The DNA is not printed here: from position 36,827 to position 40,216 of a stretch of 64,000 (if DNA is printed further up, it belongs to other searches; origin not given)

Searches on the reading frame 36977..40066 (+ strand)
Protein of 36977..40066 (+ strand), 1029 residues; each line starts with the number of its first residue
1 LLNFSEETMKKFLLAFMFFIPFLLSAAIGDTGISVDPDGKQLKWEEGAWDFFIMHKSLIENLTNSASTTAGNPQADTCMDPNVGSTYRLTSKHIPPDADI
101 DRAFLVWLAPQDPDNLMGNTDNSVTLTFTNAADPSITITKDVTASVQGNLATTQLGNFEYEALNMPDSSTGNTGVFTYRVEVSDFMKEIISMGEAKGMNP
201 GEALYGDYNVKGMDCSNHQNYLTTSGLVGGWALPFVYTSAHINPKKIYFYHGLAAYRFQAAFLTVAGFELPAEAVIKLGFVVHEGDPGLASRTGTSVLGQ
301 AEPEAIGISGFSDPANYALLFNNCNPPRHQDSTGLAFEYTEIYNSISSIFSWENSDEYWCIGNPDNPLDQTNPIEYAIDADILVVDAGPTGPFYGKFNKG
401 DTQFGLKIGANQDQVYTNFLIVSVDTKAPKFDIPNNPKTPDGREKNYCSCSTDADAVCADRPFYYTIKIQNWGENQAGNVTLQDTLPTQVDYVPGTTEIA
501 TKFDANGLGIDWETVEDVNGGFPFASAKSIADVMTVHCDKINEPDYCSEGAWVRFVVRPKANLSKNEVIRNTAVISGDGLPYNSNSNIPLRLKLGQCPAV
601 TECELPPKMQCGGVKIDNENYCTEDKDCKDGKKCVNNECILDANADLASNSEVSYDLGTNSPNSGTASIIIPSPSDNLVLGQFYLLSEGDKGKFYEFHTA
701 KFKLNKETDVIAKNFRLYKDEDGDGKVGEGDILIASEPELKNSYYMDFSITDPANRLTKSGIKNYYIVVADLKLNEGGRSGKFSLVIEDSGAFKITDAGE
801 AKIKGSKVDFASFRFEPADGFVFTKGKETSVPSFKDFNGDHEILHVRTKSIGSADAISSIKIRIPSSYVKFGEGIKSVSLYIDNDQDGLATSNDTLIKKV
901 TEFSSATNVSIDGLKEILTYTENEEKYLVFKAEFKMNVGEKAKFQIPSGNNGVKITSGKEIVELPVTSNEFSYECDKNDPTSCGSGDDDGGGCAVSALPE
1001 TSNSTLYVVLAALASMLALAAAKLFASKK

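Call 12: search_protein_families(library=ncbifam, proteins=[window:36977-40066:+], max_evalue=0.001)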
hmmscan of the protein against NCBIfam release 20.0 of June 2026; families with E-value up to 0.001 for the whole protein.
window:36977-40066:+ (1029 aa): 1 family
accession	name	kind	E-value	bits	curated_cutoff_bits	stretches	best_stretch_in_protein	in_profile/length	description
TIGR01451.2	B_ant_repeat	repeat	8.6e-09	35.3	24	1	462-499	13-50/53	DUF11 type repeat protein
